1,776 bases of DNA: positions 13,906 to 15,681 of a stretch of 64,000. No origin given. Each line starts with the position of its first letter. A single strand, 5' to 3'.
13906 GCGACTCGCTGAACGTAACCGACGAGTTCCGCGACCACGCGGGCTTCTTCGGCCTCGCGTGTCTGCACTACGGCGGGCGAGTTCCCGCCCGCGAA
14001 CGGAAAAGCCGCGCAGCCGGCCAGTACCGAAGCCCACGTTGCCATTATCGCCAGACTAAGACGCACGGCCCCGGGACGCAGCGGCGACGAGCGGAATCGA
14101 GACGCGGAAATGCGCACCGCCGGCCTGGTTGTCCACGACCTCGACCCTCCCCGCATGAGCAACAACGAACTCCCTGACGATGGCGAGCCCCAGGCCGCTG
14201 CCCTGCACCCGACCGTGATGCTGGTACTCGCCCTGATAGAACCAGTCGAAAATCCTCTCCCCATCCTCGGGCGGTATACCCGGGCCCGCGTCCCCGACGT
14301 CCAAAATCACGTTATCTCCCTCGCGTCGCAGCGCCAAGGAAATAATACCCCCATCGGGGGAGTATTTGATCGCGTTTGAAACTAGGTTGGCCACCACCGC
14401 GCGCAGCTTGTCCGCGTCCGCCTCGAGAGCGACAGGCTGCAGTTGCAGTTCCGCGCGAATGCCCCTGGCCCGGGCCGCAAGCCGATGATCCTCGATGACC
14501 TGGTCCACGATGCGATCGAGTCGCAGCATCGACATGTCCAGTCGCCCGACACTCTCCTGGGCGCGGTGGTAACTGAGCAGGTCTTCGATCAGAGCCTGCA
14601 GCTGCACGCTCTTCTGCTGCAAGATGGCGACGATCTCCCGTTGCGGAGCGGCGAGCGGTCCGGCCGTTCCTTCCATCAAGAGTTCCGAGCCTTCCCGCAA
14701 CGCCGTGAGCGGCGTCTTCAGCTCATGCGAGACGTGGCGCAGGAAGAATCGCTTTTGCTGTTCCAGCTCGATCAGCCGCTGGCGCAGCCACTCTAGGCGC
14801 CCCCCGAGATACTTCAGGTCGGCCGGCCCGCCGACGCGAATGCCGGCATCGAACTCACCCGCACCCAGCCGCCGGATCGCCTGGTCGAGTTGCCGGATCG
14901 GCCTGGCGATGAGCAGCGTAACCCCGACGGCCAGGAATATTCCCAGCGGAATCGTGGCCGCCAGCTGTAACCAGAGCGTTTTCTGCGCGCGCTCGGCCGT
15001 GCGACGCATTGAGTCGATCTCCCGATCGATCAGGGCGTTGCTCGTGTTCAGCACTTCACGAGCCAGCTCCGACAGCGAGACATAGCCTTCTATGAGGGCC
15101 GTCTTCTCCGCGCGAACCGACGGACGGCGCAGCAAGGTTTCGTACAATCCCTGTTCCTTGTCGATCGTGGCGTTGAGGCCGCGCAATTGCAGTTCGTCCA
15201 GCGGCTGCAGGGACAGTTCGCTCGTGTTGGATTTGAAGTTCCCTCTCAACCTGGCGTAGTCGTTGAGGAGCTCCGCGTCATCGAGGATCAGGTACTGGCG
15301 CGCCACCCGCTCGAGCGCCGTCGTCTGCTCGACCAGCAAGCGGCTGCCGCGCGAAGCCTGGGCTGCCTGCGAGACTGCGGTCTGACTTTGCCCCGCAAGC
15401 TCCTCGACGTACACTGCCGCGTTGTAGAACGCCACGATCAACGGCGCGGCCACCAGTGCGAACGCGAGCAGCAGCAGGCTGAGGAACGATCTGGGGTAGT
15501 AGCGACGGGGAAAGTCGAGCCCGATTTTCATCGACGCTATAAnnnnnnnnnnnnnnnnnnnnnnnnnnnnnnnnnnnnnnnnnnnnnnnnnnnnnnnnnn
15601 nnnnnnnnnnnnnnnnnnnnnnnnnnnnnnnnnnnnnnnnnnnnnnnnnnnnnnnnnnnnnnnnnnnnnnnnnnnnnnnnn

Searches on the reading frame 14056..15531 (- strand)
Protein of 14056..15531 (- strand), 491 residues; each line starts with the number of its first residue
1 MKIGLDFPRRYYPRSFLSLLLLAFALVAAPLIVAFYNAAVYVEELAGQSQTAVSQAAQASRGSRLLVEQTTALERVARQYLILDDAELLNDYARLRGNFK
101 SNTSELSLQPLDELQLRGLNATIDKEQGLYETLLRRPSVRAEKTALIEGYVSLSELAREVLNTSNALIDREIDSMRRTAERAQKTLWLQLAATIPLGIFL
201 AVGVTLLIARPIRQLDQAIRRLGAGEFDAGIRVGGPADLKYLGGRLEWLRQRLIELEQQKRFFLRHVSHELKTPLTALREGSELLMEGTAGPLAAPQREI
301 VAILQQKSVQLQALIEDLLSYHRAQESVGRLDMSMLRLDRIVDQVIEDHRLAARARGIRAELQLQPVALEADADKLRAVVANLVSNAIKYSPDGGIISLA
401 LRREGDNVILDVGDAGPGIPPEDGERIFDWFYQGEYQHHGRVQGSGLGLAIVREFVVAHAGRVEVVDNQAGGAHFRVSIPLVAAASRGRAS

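Call 7: search_protein_families(library=ncbifam, proteins=[window:14056-15531:-], max_evalue=0.01)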
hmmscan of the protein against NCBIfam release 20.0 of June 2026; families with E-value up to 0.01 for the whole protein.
window:14056-15531:- (491 aa): 81 families (the best 25 are shown)
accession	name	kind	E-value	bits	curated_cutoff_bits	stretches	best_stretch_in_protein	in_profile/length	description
NF033092.0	HK_WalK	equivalog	3.3e-50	171.3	725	2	256-480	368-593/594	cell wall metabolism sensor histidine kinase WalK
NF046044.1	PnpS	equivalog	2e-48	165.3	400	1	255-480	165-390/390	two-component system histidine kinase PnpS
NF008312.0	PRK11100.1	equivalog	1.2e-47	162.9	356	1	173-480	171-473/477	two-component system sensor histidine kinase CreC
TIGR02966.1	phoR_proteo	equivalog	2.2e-45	155.1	334.2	1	252-478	106-332/333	phosphate regulon sensor histidine kinase PhoR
TIGR01386.1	cztS_silS_copS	subfamily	6.7e-44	150.6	292.55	1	17-480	8-457/457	heavy metal sensor histidine kinase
NF012163.2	BaeS_SmeS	equivalog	2.5e-42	145.4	500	1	182-479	162-456/457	sensor histidine kinase efflux regulator BaeS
NF040691.1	MtrAB_MtrB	equivalog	2.9e-42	145.3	450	1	170-484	174-495/507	MtrAB system histidine kinase MtrB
NF007898.0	PRK10604.1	equivalog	1.6e-41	142.9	478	1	187-485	136-427/433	two-component system sensor histidine kinase RstB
NF047465.1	hybrid_HK_LvrA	exception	9.2e-39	133.1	1200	1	249-485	191-426/819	hybrid histidine kinase/response regulator LvrA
NF007007.0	PRK09470.1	equivalog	1.2e-38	133.2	486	1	185-483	173-461/463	envelope stress sensor histidine kinase CpxA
NF007837.0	PRK10549.1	equivalog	2e-38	132.3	603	1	181-484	161-461/466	envelope stress sensor histidine kinase BaeS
NF007004.0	PRK09467.1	equivalog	3.5e-38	131.5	415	1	188-481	160-436/440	two-component system sensor histidine kinase EnvZ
TIGR02956.1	TMAO_torS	equivalog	4.6e-37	127.6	676.5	1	258-485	462-686/967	TMAO reductase system sensor histidine kinase/response regulator TorS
NF041735.1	hist_kin_RppB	equivalog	8.7e-37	126.9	400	1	258-480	214-438/438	two-component system sensor histidine kinase RppB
NF033093.1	HK_VicK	exception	1.2e-36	126.3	680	1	257-481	206-435/448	cell wall metabolism sensor histidine kinase VicK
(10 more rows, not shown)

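Call 8: search_protein_families(library=pfam, proteins=[window:14056-15531:-], max_evalue=0.01)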
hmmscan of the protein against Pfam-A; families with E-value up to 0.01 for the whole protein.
window:14056-15531:- (491 aa): 5 families
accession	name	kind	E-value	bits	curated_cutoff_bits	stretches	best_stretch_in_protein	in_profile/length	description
PF02518.31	HATPase_c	-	2.4e-26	92.8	26.4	1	372-481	2-109/111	Histidine kinase-, DNA gyrase B-, and HSP90-like ATPase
PF00512.31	HisKA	-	2e-14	53.8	26.9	1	259-326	1-65/66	His Kinase A (phospho-acceptor) domain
PF13581.12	HATPase_c_2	-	0.00026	21.4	27.4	1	365-456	21-109/127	Histidine kinase-like ATPase domain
PF00672.30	HAMP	-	0.0013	19.5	25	1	206-253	4-51/53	HAMP domain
PF09670.15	Cas_Cas02710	-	0.0078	16.4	27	0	311-403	9-92/153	Csm6 HEPN domain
